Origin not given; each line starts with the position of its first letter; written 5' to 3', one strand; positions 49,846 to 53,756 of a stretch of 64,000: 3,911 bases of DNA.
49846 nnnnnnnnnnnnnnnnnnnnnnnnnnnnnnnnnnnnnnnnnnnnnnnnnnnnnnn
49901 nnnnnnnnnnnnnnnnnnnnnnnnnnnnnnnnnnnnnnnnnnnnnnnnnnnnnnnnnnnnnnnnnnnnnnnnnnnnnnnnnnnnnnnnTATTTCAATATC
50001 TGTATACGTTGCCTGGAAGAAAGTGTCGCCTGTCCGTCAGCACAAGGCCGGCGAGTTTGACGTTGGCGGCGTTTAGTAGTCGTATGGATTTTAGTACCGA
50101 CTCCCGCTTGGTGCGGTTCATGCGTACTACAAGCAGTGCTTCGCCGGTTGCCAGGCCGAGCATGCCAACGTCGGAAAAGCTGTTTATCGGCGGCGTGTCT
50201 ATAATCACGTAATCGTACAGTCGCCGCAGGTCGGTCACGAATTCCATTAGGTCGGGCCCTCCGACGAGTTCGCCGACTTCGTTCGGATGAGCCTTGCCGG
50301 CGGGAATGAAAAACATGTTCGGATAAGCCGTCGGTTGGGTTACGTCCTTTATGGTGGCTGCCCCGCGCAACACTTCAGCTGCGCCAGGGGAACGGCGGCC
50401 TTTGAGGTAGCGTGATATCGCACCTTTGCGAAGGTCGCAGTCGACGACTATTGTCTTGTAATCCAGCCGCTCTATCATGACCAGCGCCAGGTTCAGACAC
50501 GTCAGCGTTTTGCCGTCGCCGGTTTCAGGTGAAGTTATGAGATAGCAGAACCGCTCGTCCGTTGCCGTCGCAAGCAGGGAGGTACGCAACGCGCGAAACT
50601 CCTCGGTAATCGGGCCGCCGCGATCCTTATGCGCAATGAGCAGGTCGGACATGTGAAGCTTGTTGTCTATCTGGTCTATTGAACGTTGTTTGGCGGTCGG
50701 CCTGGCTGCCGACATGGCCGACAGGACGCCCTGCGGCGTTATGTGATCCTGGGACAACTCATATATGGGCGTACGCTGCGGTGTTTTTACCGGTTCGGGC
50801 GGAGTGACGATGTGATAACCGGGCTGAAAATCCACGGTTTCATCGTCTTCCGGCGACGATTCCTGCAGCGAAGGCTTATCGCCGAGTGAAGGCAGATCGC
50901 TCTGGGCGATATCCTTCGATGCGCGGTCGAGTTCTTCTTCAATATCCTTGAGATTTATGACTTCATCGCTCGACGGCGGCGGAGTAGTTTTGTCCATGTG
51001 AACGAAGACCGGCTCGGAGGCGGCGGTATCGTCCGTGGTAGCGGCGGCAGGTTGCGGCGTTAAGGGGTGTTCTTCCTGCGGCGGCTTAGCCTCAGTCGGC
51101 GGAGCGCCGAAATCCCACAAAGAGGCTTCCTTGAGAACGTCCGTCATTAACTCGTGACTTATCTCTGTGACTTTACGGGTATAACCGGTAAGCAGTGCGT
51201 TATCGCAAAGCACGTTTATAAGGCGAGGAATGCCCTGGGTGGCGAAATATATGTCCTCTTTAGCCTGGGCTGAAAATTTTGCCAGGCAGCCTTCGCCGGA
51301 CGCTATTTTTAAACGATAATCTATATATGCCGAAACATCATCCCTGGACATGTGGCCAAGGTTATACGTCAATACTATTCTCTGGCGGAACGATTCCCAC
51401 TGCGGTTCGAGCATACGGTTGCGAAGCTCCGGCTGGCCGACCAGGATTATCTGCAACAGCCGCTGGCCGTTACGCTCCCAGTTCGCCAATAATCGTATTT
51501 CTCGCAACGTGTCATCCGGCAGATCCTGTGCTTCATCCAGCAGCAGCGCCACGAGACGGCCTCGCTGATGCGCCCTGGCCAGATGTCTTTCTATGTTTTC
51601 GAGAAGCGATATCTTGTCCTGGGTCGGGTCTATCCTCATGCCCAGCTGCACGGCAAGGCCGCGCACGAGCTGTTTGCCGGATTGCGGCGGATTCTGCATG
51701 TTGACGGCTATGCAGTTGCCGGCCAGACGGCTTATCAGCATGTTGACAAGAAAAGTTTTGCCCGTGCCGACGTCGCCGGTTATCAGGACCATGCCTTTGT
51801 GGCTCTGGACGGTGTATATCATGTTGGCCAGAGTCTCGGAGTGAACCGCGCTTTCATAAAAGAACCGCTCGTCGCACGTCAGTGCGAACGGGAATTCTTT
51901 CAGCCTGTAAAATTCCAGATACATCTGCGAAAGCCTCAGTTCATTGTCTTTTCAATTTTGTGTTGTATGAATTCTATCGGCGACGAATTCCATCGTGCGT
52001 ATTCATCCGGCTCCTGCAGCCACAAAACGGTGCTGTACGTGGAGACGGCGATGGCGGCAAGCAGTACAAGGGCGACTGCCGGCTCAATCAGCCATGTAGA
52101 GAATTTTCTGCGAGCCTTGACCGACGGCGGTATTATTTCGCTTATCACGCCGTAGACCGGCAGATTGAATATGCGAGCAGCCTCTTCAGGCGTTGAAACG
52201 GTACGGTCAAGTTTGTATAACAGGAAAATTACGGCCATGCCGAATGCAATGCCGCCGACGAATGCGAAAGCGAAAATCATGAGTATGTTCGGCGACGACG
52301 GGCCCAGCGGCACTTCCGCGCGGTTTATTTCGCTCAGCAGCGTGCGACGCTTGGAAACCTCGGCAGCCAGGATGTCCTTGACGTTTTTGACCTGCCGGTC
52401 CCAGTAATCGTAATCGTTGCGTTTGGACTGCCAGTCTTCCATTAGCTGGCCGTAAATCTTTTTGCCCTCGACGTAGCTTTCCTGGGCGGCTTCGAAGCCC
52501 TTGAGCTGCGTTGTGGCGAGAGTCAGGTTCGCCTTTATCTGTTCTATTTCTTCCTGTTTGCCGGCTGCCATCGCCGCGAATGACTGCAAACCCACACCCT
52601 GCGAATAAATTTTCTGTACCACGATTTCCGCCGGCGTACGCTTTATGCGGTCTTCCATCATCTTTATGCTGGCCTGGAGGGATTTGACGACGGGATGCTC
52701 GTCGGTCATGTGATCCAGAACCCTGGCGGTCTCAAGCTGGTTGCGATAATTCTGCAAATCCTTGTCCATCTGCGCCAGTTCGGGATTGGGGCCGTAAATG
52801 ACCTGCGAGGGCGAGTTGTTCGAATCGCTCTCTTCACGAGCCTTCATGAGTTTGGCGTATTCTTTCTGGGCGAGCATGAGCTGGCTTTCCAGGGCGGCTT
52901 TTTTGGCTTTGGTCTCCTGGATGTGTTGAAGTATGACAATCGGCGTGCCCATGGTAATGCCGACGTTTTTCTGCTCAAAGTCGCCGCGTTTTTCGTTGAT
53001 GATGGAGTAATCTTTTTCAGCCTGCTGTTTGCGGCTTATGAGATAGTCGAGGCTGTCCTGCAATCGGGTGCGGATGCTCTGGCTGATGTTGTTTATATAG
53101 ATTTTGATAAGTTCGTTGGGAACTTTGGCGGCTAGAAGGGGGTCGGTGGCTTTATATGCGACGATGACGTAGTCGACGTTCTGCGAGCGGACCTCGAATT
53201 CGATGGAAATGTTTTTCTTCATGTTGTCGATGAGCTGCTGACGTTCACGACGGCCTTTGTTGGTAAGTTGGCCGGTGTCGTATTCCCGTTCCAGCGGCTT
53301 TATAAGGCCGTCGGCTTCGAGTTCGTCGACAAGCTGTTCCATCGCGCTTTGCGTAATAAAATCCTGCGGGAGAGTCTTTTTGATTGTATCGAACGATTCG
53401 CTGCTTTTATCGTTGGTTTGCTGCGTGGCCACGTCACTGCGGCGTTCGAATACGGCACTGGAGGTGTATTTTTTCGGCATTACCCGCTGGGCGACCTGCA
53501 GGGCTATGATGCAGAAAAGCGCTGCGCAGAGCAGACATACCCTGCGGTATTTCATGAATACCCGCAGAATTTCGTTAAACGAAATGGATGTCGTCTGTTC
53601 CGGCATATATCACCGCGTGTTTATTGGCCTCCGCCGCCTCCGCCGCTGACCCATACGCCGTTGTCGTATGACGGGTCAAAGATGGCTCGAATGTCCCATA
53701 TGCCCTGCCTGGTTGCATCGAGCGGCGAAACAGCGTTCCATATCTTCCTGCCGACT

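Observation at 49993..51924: Unusual single-polypeptide fusion of an ExeA/GspA-type AAA ATPase with a BY-kinase catalytic domain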

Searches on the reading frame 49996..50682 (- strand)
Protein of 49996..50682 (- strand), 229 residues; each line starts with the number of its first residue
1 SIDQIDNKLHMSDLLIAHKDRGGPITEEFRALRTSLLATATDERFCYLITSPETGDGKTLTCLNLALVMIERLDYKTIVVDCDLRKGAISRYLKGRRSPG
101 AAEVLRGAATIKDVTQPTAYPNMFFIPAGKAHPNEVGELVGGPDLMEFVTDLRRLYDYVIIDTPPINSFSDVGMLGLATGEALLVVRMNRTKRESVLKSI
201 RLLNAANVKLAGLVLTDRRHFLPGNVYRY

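Call 40: find_homologous_proteins(query=window:49996-50682:-, max_evalue=1e-10)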
Query seq(229 aa) (229 aa): 499 proteins with E <= 1e-10 among 2277 candidates; the best 120 are listed.
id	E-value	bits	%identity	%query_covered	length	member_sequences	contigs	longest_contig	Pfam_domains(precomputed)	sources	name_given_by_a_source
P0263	1.1e-137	475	93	100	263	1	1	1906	PF10609.16,PF13614.13,PF09140.18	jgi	-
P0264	1.3e-88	314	65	95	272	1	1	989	PF13614.13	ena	-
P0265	1.5e-86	308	61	100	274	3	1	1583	PF10609.16,PF13614.13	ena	-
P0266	7.2e-86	305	64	95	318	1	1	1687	PF13614.13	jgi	-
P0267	1.2e-85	305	65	95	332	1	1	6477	PF10609.16,PF01656.30,PF13614.13,PF09140.18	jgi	-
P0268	1.4e-85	304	65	95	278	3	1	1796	PF10609.16,PF13614.13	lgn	-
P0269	1.6e-85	304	61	100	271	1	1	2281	PF10609.16,PF13614.13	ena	-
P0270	1.9e-85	304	65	95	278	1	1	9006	PF13614.13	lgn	-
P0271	3.7e-84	300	61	99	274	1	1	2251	PF13614.13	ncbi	-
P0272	4.2e-84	299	60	100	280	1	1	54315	PF10609.16,PF13614.13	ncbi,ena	-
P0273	6.6e-84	299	61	95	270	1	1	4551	PF10609.16,PF01656.30,PF13614.13,PF09140.18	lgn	-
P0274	2.0e-83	297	61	95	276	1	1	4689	PF10609.16,PF13614.13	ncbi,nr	ncbi:MAG: CpsD/CapB family tyrosine-protein kinase [Phycisphaerae bacterium]|nr:CpsD/CapB family tyr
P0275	2.2e-83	297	60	95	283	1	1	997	PF01656.30,PF13614.13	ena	-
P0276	4.6e-83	296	62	95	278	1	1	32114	PF10609.16,PF13614.13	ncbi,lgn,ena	-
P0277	4.6e-83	296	63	95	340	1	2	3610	PF10609.16,PF01656.30,PF13614.13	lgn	-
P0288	3.4e-81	290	58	100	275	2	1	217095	PF10609.16,PF01656.30,PF13614.13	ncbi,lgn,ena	-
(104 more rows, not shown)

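Call 41: find_encoding_contigs(protein=P0272, flank=8000, max_places=1)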
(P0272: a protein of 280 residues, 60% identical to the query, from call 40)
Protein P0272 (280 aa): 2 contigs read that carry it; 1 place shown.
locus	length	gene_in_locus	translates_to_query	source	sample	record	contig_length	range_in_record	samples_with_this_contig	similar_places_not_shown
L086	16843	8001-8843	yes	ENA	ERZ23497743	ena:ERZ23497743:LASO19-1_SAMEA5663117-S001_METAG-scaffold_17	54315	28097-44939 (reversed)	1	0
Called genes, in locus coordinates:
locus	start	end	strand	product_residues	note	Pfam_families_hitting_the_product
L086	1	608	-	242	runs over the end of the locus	PF00005:ABC_tran, PF02463:SMC_N (faint), PF13304:AAA_21 (faint)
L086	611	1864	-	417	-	PF02687:FtsX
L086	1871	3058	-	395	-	PF25919:BSH_CusB (faint), PF26077:BSH_Fcp1 (faint), PF25917:BSH_RND (weak), PF25973:BSH_CzcB, PF25984:BSH_YknX (faint), PF25881:HH_YBHG, PF25954:Beta-barrel_RND_2, PF25975:CzcB_C, +1 more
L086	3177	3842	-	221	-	-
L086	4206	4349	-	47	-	-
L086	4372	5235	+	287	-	PF02563:Poly_export, PF22461:SLBB_2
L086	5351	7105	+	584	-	-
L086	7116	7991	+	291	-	PF13191:AAA_16 (weak), PF13401:AAA_22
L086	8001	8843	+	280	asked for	PF10609:ParA (faint), PF13614:AAA_31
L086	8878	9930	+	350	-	PF04339:FemAB_like (faint), PF02388:FemAB (faint), PF13480:Acetyltransf_6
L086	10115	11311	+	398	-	PF00534:Glycos_transf_1, PF13692:Glyco_trans_1_4, PF13524:Glyco_trans_1_2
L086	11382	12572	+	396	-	PF13439:Glyco_transf_4, PF13579:Glyco_trans_4_4, PF00534:Glycos_transf_1, PF13692:Glyco_trans_1_4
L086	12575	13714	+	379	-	PF01522:Polysacc_deac_1 (weak)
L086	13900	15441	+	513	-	PF01943:Polysacc_synt, PF13440:Polysacc_synt_3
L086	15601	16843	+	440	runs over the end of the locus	PF04422:FrhB_FdhB_N, PF04432:FrhB_FdhB_C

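Call 42: find_encoding_contigs(protein=P0288, flank=8000, max_places=1)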
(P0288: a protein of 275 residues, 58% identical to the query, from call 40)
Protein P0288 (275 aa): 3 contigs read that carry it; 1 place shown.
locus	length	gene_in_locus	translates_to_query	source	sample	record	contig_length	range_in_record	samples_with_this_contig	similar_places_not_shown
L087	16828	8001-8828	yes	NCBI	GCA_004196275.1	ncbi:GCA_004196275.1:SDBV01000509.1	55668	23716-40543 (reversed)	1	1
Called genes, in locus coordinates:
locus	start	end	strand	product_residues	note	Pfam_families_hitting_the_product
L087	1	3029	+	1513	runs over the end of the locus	PF07719:TPR_2 (faint), PF07721:TPR_4 (faint), PF12895:ANAPC3 (faint), PF13174:TPR_6 (faint), PF13371:TPR_9 (faint), PF14559:TPR_19 (weak), PF13432:TPR_16 (weak), PF14559:TPR_19 (weak), +11 more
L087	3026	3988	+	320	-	PF01522:Polysacc_deac_1, PF11959:DUF3473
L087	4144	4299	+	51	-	-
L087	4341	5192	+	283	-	PF02563:Poly_export, PF22461:SLBB_2 (weak)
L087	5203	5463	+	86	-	-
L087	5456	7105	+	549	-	-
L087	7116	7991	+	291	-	PF13191:AAA_16 (faint), PF13401:AAA_22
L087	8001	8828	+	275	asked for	PF01656:CbiA (weak), PF10609:ParA (faint), PF13614:AAA_31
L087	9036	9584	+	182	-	PF02357:NusG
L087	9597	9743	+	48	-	-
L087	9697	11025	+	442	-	PF00534:Glycos_transf_1, PF13692:Glyco_trans_1_4, PF13524:Glyco_trans_1_2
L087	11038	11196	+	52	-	-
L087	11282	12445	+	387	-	PF00534:Glycos_transf_1, PF13692:Glyco_trans_1_4, PF13524:Glyco_trans_1_2 (faint)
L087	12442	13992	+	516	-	PF01943:Polysacc_synt, PF13440:Polysacc_synt_3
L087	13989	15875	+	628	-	PF13522:GATase_6 (faint), PF13537:GATase_7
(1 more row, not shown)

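Call 43: find_encoding_contigs(protein=P0276, flank=8000, max_places=1)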
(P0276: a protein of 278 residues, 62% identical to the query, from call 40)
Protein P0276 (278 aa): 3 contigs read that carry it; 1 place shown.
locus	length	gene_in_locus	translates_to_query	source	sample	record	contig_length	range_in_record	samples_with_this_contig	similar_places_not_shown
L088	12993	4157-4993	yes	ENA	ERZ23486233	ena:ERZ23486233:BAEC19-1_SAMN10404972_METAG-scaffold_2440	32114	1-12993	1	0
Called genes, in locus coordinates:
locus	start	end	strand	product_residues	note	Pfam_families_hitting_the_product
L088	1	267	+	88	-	?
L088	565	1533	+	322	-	PF02563:Poly_export, PF22461:SLBB_2 (faint)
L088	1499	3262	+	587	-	-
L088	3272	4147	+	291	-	PF13191:AAA_16 (weak), PF13401:AAA_22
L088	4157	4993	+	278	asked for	PF10609:ParA (weak), PF13614:AAA_31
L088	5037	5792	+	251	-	PF04339:FemAB_like (faint), PF13480:Acetyltransf_6 (weak)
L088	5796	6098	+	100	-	-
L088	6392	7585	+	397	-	-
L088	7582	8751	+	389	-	PF04892:VanZ-LLP1, PF03141:Methyltransf_29 (faint), PF13489:Methyltransf_23, PF13649:Methyltransf_25, PF13847:Methyltransf_31, PF08241:Methyltransf_11, PF08242:Methyltransf_12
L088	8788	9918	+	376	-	PF13692:Glyco_trans_1_4, PF13524:Glyco_trans_1_2 (weak)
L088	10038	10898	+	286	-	PF01636:APH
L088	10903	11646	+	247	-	PF01209:Ubie_methyltran (weak), PF13489:Methyltransf_23 (weak), PF08241:Methyltransf_11, PF08242:Methyltransf_12, PF13649:Methyltransf_25, PF13847:Methyltransf_31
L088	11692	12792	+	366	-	PF04055:Radical_SAM, PF13186:SPASM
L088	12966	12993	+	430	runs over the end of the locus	-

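Call 63: search_protein_families(library=ncbifam, proteins=[L086:5351-7105:+, L086:7116-7991:+, L086:8001-8843:+], max_evalue=0.001)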
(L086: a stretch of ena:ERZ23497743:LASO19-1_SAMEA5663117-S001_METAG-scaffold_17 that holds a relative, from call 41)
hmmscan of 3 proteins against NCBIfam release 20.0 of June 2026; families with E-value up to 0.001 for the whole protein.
L086:5351-7105:+ (584 aa): 3 families
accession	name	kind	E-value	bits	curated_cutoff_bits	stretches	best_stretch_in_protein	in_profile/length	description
TIGR03007.1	pepcterm_ChnLen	equivalog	2e-33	115.4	278.85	1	3-540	11-490/498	XrtA system polysaccharide chain length determinant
TIGR03017.1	EpsF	equivalog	4.4e-08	32.3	422.75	1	320-509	253-442/444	chain length determinant protein EpsF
TIGR01010.1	BexC_CtrB_KpsE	subfamily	0.00059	19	437.5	0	295-388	218-313/362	polysaccharide export inner-membrane protein, BexC/CtrB/KpsE family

L086:7116-7991:+ (291 aa): 1 family
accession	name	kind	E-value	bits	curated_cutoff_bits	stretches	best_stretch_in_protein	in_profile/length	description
TIGR03015.1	pepcterm_ATPase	hypoth_equivalog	3.7e-68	229.9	324.5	1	1-268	1-267/269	XrtA/PEP-CTERM system-associated ATPase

L086:8001-8843:+ (280 aa): 9 families
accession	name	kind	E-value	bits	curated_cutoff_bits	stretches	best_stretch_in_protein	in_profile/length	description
TIGR03018.1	pepcterm_TyrKin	hypoth_equivalog_domain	1.8e-41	141.8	230.65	1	66-258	2-201/207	XrtA-associated tyrosine autokinase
TIGR01007.1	eps_fam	subfamily_domain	3.7e-37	127.8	108.05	1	77-275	1-197/204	polysaccharide biosynthesis tyrosine autokinase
NF008568.0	PRK11519.1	equivalog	5.6e-33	114.1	1068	1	58-266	490-696/720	tyrosine-protein kinase Wzc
TIGR03029.1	EpsG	equivalog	1.4e-25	90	313.8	1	57-266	66-273/274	chain length determinant protein tyrosine kinase EpsG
NF007350.0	PRK09841.1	equivalog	2e-23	82.4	1248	1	74-266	510-701/726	tyrosine-protein kinase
TIGR01005.1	eps_transp_fam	subfamily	2.8e-23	82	411.7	1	97-267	549-717/754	exopolysaccharide transport protein family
TIGR01968.1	minD_bact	equivalog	3.6e-12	46.2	212.9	1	98-241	5-146/261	septum site-determining protein MinD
TIGR01969.1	minD_arch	subfamily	5.3e-12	45.4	201.75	1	99-266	5-168/251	cell division ATPase MinD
NF041546.1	ParA_partition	equivalog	3.8e-07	29.9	180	1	191-257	62-127/203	ParA family partition ATPase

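Call 70: find_encoding_contigs(protein=P0263, flank=3000, max_places=2)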
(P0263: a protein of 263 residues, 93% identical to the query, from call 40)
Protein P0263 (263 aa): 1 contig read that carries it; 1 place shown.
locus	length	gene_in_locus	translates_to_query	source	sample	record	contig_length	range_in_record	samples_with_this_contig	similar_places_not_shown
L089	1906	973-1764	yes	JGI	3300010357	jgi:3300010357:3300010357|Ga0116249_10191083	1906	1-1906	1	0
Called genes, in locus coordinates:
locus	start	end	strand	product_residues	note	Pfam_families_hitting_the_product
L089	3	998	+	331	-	PF13191:AAA_16, PF13401:AAA_22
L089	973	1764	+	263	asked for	PF09140:MipZ (faint), PF10609:ParA (weak), PF13614:AAA_31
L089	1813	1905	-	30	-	?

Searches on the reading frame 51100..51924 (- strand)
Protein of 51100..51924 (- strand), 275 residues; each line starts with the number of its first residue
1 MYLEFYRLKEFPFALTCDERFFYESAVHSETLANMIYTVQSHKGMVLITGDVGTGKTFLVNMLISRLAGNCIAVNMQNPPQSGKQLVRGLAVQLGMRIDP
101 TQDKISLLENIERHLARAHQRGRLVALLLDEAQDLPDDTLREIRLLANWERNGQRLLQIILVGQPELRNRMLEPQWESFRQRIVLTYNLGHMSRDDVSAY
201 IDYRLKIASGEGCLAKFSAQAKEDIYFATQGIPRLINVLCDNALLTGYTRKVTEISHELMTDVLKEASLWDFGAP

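Call 64: predict_structure(alignment_id=A3)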
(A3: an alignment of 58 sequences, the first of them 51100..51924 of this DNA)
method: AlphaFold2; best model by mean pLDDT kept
length: 275 residues; sequences in the alignment: 58
mean_pLDDT: 92.2   pTM: 0.84
mean pLDDT of the five models: 92.2, 91.5, 91.0, 90.8, 90.8
residues with pLDDT >= 90: 224; 70-90: 43; 50-70: 6; < 50: 2
segments of 3 or more residues with pLDDT < 50: none
pLDDT, mean of each block of 10 residues (from residue 1): 94 88 87 92 93 90 89 92 95 93 93 96 95 95 95 94 94 95 91 94 94 93 95 94 97 97 81 53
secondary structure, 60 per line:
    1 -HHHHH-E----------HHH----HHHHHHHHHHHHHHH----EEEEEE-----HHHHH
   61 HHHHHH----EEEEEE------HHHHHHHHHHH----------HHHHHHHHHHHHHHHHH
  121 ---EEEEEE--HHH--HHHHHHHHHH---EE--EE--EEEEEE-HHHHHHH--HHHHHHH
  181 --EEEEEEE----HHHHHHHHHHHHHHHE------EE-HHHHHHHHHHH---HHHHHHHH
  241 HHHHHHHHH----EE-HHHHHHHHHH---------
elements in order: H2-6 H26-40 E45-50 H56-66 E71-76 H83-93 H104-120 E124-129 H137-146 E158-163 H165-171 H174-180 E183-189 H194-208 H219-229 H233-249 H257-266
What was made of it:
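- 51115..51924 (-): AAA+ ATPase domain, residues 1-270 (AAA_22; TIGR03015-like). AF2 pLDDT 92 (call 64).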

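Call 66: fold_search(model_id=the predicted structure, library=pdb)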
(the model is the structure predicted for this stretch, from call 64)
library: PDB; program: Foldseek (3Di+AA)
matches with E <= 10: 1855; with E <= 0.001: 934
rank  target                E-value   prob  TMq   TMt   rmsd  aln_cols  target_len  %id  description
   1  8xvb_A                3.2e-11  1.00  0.64  0.71   4.3       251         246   19  Cryo-EM structure of ATP-DNA-MuB filaments (released 2024-08-14)
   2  1w5t_A                2.1e-10  1.00  0.63  0.46   5.1       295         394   17  Structure of the Aeropyrum Pernix ORC2 protein (ADPNP-ADP complexes) (released 2004-10-05)
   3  8xvc_A                1.1e-09  1.00  0.67  0.77   4.1       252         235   20  CryoEM structure of ADP-DNA-MuB conformation1 (released 2024-08-14)
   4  7m99_A                1.1e-09  1.00  0.65  0.69   5.0       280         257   17  ATPgS bound TnsC filament from ShCAST system (released 2021-07-28)
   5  7plh_A                2.2e-09  1.00  0.66  0.69   4.8       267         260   18  Scytonema hofmannii TnsC bound to AMPPNP and DNA (released 2021-12-01)
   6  1fnn_A                2.4e-09  1.00  0.67  0.51   4.3       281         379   16  CRYSTAL STRUCTURE OF CDC6P FROM PYROBACULUM AEROPHILUM (released 2000-10-04)
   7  7jgr_A                3.8e-09  1.00  0.70  0.50   4.2       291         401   14  Structure of Drosophila ORC bound to DNA (84 bp) and Cdc6 (released 2020-09-09)
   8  1w5s_B                3.8e-09  1.00  0.61  0.45   5.5       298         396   15  Structure of the Aeropyrum Pernix ORC2 protein (ADP form) (released 2004-10-05)
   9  2qby_A                4.0e-09  1.00  0.66  0.52   4.9       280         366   16  Crystal structure of a heterodimer of Cdc6/Orc1 initiators bound to origin DNA (from S. solfataricus) (released 2007-09-11)
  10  1w5s_A                5.0e-09  1.00  0.63  0.47   5.3       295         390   17  Structure of the Aeropyrum Pernix ORC2 protein (ADP form) (released 2004-10-05)
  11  8fs4_B                8.7e-09  1.00  0.59  0.52   5.9       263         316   15  Structure of S. cerevisiae Rad24-RFC loading the 9-1-1 clamp onto a 10-nt gapped DNA in step 2 (open 9-1-1 ring and fl (released 2023-06-14)
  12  7jk6_A                9.2e-09  1.00  0.65  0.49   5.3       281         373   17  Structure of Drosophila ORC in the active conformation (released 2020-09-09)
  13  1w5t_C                9.7e-09  1.00  0.64  0.47   4.8       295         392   16  Structure of the Aeropyrum Pernix ORC2 protein (ADPNP-ADP complexes) (released 2004-10-05)
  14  7mbw_A                9.7e-09  1.00  0.57  0.35  10.2       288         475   16  Crystal structure of TnsC(1-503)A225V (released 2022-02-23)
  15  2xsz_B                9.7e-09  1.00  0.52  0.47   8.4       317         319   15  The dodecameric human RuvBL1:RuvBL2 complex with truncated domains II (released 2011-10-05)
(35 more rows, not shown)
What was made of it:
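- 51115..51924 (-): Foldseek best hits are MuB, TnsC and ORC/Cdc6 (call 66).
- On AAA+ ATPase (AAA_22, ExeA/GspA/MshM group): The AF2 model is closest to MuB, TnsC and ORC/Cdc6 (calls 64, 66).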

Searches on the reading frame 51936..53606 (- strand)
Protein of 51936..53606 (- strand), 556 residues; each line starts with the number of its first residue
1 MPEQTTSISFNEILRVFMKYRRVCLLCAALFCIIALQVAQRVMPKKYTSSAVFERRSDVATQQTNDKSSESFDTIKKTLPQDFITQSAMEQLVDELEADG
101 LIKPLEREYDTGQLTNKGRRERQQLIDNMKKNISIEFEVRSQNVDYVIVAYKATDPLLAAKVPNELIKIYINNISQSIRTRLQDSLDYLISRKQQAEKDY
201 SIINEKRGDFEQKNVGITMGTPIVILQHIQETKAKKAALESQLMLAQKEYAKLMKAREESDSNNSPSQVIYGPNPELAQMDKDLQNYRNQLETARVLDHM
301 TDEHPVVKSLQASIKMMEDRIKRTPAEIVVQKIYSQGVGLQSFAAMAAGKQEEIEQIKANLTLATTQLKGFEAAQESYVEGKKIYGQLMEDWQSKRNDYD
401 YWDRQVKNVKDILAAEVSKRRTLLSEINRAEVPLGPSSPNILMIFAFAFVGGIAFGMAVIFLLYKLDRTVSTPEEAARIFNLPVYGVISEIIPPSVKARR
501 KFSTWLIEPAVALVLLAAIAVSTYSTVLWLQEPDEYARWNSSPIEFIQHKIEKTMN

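Call 5: search_protein_families(library=pfam, proteins=[window:51936-53606:-], max_evalue=0.01)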
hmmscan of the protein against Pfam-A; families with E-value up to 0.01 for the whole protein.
window:51936-53606:- (556 aa): 2 families
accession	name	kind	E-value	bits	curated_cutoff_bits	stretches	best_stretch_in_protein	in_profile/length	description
PF02706.20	Wzz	-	0.0001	23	25.5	1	7-58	2-52/91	Chain length determinant protein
PF13334.11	DUF4094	-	0.0015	19.4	24.5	0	21-92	3-73/90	Domain of unknown function (DUF4094)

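Call 6: search_protein_families(library=ncbifam, proteins=[window:51936-53606:-], max_evalue=0.01)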
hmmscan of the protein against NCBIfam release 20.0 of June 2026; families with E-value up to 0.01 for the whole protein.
window:51936-53606:- (556 aa): 5 families
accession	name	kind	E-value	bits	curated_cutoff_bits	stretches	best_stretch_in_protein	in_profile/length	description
TIGR03007.1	pepcterm_ChnLen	equivalog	4.5e-27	94.4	278.85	1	115-521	95-493/498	XrtA system polysaccharide chain length determinant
TIGR03017.1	EpsF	equivalog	1.3e-11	43.9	422.75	1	9-489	2-444/444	chain length determinant protein EpsF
TIGR01005.1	eps_transp_fam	subfamily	1.2e-10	40.2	411.7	1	142-488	152-477/754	exopolysaccharide transport protein family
TIGR01006.1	polys_exp_MPA1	subfamily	1e-08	34.9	296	1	426-490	159-223/226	CspC family polysaccharide chain length determinant protein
NF041864.1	EpsV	equivalog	9.1e-05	21.2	800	1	282-485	289-478/484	PCP family exopolysaccharide biosynthesis protein EpsV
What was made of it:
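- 51936..53606 (-): PCP / chain-length determinant, partner of the kinase. An 11-nt gap separates it from the fused gene. TIGR03007 4.5e-27 and Wzz (calls 5, 6).
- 52119..52214 (-): PCP juxtamembrane cytoplasmic tail after TM2 (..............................), the candidate kinase-activating segment. TIGR01006 hit to 426-490 at 1e-8 (call 6).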
